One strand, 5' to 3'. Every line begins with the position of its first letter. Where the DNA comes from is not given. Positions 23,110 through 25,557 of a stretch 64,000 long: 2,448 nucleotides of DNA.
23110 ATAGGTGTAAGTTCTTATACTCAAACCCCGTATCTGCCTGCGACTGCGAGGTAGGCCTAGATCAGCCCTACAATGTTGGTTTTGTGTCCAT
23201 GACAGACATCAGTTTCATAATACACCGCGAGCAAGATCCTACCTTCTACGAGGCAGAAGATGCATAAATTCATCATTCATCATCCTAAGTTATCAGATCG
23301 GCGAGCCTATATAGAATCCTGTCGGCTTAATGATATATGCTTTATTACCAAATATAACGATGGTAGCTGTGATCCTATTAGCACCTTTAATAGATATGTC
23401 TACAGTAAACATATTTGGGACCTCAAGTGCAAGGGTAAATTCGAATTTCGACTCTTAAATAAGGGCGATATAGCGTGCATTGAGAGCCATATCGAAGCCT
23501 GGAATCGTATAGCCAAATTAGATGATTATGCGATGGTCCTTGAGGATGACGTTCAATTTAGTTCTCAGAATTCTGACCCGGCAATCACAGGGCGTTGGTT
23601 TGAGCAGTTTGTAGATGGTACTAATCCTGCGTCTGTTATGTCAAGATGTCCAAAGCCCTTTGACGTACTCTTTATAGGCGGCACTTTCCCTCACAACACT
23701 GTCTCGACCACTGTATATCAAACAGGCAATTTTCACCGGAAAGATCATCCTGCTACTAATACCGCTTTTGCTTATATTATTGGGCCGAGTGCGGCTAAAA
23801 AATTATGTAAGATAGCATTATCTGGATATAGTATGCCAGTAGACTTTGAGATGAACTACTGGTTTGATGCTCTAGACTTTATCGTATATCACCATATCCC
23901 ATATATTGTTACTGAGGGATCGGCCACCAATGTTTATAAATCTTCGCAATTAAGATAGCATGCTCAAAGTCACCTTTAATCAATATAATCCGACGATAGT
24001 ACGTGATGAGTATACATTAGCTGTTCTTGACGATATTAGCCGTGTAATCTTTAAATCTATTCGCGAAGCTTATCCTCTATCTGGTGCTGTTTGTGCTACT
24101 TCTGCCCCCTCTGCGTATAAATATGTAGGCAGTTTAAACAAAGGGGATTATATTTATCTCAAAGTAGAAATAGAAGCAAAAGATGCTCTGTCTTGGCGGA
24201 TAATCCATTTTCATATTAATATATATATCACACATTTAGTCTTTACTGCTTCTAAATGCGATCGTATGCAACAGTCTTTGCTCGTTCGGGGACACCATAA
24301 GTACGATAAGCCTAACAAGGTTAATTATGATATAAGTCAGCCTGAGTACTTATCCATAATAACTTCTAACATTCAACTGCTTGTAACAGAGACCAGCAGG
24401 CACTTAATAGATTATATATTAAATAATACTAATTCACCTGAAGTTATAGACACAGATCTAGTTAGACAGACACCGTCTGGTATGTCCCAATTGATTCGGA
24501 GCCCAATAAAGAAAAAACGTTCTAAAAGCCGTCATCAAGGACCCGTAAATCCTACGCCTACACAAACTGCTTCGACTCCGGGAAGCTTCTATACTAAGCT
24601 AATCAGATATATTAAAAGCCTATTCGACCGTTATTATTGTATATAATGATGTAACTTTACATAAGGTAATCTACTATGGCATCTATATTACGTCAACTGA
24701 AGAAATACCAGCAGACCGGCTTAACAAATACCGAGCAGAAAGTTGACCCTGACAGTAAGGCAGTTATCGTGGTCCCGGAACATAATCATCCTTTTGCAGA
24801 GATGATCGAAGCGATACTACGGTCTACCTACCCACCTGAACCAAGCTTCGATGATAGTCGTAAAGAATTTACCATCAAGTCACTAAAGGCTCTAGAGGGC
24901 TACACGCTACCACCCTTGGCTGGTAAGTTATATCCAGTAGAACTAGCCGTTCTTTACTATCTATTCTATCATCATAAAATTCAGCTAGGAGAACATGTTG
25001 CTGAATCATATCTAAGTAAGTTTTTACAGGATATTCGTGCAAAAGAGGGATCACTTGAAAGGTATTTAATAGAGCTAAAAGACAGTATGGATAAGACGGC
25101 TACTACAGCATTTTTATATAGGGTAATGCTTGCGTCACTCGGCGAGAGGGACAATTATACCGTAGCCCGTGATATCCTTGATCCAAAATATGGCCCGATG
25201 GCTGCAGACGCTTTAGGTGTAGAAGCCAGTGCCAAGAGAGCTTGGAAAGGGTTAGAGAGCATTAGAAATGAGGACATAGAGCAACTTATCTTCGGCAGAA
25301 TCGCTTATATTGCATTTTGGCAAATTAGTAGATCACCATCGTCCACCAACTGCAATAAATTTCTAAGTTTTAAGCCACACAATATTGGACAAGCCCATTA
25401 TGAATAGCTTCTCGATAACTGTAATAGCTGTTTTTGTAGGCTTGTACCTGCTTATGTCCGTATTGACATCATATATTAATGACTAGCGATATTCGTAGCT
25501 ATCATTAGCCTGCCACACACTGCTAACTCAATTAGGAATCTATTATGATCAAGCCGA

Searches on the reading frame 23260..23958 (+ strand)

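Call 18: search_protein_families(library=phrogs, proteins=[window:23260-23958:+], max_evalue=0.001)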
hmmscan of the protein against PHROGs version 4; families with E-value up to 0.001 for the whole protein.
window:23260-23958:+ (232 aa): 1 family
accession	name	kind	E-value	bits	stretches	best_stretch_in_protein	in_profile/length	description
phrog_2835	-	moron, auxiliary metabolic gene and host takeover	1.6e-09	38.5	1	64-189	70-176/280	glucosyltransferase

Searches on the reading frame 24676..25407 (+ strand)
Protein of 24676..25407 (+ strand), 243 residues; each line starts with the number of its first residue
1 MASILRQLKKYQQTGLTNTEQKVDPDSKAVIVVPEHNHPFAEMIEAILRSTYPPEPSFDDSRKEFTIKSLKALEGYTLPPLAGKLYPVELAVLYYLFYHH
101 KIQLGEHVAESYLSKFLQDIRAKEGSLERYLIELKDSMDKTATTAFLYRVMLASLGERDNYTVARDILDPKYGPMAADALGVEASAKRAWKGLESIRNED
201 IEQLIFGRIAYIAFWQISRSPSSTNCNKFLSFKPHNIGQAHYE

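Call 18: search_protein_families(library=phrogs, proteins=[window:24676-25407:+], max_evalue=0.001)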
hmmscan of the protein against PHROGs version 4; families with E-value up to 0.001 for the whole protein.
window:24676-25407:+ (243 aa): 0 families

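Call 102: find_homologous_proteins(query=window:24676-25404:+, max_evalue=0.001)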
Query window:24676-25404:+ (243 aa): 8 proteins with E <= 0.001 among 688 candidates.
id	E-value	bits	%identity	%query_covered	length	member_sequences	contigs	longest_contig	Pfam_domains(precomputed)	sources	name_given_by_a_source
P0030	5.7e-150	516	97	100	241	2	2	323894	-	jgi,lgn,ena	jgi:hypothetical protein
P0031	5.4e-46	175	43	95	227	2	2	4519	-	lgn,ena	-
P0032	9.4e-44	168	43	96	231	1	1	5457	-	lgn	-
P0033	1.8e-42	164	42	95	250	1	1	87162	-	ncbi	-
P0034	8.2e-41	159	42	95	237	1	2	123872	-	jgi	jgi:hypothetical protein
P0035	1.0e-39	155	40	95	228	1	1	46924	-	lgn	-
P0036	6.1e-39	152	41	95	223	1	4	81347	-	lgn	-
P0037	1.9e-36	144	39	98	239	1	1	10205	-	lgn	-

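Call 103: find_encoding_contigs(protein=P0034, flank=10000, max_places=2)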
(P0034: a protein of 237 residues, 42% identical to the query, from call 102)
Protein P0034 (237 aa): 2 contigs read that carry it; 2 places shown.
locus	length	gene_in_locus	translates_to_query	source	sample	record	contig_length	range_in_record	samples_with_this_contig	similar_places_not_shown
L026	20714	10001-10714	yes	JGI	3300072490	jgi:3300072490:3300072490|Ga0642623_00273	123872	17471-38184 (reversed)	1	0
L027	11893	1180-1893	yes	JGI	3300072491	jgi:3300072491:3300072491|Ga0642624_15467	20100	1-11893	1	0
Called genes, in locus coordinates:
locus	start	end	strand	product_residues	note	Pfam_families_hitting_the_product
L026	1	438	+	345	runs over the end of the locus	-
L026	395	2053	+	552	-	-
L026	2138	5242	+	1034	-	-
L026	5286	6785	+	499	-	PF03852:Vsr (weak), PF25680:Mom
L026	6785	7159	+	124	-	-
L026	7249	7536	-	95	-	-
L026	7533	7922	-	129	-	-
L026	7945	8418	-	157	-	PF22769:DCD, PF00692:dUTPase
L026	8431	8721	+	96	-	PF28597:T2SSF_N (weak)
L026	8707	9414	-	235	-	PF02223:Thymidylate_kin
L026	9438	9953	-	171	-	-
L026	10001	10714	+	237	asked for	-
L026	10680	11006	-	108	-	-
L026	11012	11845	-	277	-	-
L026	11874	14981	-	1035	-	-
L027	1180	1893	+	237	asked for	-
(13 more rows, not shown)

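Call 104: find_encoding_contigs(protein=P0033, flank=10000, max_places=2)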
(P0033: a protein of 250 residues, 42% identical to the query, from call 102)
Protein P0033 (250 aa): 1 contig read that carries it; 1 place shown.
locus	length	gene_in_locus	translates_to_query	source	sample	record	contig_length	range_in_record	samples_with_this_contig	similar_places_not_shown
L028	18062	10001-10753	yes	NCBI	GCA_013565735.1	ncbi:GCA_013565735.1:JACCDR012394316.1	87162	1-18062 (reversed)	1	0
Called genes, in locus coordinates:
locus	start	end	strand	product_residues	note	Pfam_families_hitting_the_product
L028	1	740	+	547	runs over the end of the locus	PF03683:UPF0175 (faint)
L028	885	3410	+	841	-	-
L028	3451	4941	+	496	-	PF03852:Vsr (weak), PF25680:Mom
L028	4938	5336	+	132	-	-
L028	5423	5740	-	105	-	-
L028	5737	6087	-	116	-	-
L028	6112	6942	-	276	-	PF22769:DCD (weak), PF00692:dUTPase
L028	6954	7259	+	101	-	-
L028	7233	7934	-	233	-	PF02223:Thymidylate_kin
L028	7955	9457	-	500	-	PF25680:Mom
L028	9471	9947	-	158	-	-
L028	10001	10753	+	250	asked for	-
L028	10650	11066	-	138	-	-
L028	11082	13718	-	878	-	-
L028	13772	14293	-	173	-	-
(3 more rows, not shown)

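Call 105: find_encoding_contigs(protein=P0036, flank=10000, max_places=2)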
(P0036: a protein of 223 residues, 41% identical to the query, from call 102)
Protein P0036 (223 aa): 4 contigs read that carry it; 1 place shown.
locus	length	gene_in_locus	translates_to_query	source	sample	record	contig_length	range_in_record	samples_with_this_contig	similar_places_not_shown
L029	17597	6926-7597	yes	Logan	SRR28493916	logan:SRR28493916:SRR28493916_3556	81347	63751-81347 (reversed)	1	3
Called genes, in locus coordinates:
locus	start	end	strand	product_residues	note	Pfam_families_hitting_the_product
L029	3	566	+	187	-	?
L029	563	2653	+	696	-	-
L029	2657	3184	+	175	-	-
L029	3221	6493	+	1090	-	-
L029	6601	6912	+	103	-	-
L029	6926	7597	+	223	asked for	-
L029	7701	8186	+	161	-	-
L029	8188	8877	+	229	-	PF02223:Thymidylate_kin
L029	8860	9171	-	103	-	-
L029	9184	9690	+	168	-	PF00692:dUTPase, PF22769:DCD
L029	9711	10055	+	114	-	-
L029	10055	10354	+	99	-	-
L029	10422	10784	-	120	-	-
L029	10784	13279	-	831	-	-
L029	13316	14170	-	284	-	-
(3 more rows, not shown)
